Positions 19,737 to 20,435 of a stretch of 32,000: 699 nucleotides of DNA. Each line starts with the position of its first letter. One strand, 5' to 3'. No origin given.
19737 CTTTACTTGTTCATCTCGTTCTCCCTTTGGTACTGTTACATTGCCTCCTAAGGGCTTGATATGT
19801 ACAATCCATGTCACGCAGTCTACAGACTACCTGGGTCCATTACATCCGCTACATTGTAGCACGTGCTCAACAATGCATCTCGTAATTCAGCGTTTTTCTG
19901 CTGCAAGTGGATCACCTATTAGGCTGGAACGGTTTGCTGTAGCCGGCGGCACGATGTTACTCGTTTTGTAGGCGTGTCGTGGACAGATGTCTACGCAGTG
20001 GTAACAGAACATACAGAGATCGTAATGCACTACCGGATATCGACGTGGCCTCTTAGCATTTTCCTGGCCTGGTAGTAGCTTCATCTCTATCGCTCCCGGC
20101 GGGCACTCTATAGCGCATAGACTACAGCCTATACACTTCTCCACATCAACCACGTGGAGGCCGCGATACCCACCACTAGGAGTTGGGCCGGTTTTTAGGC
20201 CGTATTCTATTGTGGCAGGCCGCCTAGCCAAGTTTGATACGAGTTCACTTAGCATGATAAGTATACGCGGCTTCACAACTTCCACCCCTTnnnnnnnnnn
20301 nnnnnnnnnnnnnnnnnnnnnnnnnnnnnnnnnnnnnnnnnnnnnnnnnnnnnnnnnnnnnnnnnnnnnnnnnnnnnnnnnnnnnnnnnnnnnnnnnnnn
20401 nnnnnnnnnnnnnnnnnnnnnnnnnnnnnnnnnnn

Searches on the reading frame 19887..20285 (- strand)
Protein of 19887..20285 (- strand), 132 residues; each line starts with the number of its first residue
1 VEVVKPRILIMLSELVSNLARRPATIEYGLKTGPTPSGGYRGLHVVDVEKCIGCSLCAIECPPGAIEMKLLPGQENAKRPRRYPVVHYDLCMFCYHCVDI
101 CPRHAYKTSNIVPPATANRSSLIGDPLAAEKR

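Call 4: search_protein_families(library=pfam, proteins=[window:19887-20285:-])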
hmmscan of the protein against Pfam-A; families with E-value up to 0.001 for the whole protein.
window:19887-20285:- (132 aa): 12 families
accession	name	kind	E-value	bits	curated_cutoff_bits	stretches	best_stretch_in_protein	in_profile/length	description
PF00037.32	Fer4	-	3e-13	49.4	21.1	2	45-67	2-24/24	4Fe-4S binding domain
PF12838.12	Fer4_7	-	8e-11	42.7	27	1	50-104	1-51/52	4Fe-4S dicluster domain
PF13187.11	Fer4_9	-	5e-09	36.5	27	1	50-105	1-51/52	4Fe-4S dicluster domain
PF14697.11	Fer4_21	-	8.4e-08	32.7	35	2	46-103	3-53/59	4Fe-4S dicluster domain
PF13237.11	Fer4_10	-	5.4e-07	29.9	25.5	1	45-102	3-53/53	4Fe-4S dicluster domain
PF13484.11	Fer4_16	-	6.6e-07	30.5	30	0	50-83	1-32/66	4Fe-4S double cluster binding domain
PF12837.12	Fer4_6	-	9.1e-07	29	25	1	45-66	3-24/24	4Fe-4S binding domain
PF12797.12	Fer4_2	-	1.3e-06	28.4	24.5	1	45-62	4-21/22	4Fe-4S binding domain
PF13534.11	Fer4_17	-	1.1e-05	26.3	22.2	0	48-63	43-58/61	4Fe-4S dicluster domain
PF12800.12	Fer4_4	-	9.8e-05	22.8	24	0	49-63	2-16/17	4Fe-4S binding domain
PF13183.11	Fer4_8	-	0.00038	21.4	27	1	48-104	2-67/68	4Fe-4S dicluster domain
PF13459.11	Fer4_15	-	0.00091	20.3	22.4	0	45-62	2-19/66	4Fe-4S single cluster domain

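Call 6: search_protein_families(library=ncbifam, proteins=[window:19887-20285:-])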
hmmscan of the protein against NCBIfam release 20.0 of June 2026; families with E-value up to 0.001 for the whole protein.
window:19887-20285:- (132 aa): 66 families (the best 25 are shown)
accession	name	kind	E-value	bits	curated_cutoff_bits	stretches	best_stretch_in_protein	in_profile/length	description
TIGR01971.1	NuoI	subfamily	1.2e-19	70.1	113.05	1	16-123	6-115/121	NADH-quinone oxidoreductase, chain I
NF004541.0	PRK05888.2-2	equivalog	4.7e-19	68.8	217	1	37-126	49-131/168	NADH-quinone oxidoreductase subunit NuoI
NF004543.0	PRK05888.2-5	equivalog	1.5e-18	67.1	243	1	19-106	30-115/217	NADH-quinone oxidoreductase subunit NuoI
NF010590.0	PRK13984.1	equivalog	3.4e-18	65.1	946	1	18-107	20-109/611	putative oxidoreductase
NF040612.1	F420_dehyd_FpoI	exception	4.2e-17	62.2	180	1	14-111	8-104/135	F420H2 dehydrogenase subunit FpoI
NF004546.0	PRK05888.3-3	equivalog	6e-17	61.7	260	1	38-106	53-124/196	NADH-quinone oxidoreductase subunit NuoI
NF006221.0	PRK08348.1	subfamily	1.4e-16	60.4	124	1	9-111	4-97/136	NADH-plastoquinone oxidoreductase subunit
NF004537.0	PRK05888.1-3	equivalog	2.7e-16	59.7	163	1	17-123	32-147/204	NADH-quinone oxidoreductase subunit NuoI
NF004545.0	PRK05888.3-1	equivalog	9.6e-14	51.3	229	1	16-111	34-129/154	NADH-quinone oxidoreductase subunit NuoI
NF009053.0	PRK12387.1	subfamily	2.5e-12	46.9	204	1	21-111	11-95/180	formate hydrogenlyase complex iron-sulfur subunit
NF006076.0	PRK08222.1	equivalog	5.2e-11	42.7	270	1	24-122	14-106/181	hydrogenase 4 subunit H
NF004538.0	PRK05888.1-4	equivalog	6.9e-11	42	135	1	19-119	27-130/162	NADH-quinone oxidoreductase subunit NuoI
NF004542.0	PRK05888.2-3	equivalog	9.8e-11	41.5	248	1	10-120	42-153/203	NADH-quinone oxidoreductase subunit NuoI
NF004540.0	PRK05888.2-1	equivalog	1.1e-10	41.2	215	1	12-121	8-118/139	NADH-quinone oxidoreductase subunit NuoI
NF004914.0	PRK06273.1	equivalog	1.3e-10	41.3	163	1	45-105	47-109/167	ferredoxin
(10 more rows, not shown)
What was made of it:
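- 19887..20285 (-): NuoI-like 2x[4Fe-4S] ferredoxin subunit (132 aa), the last gene of the operon in this genome. Calls 4 and 6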
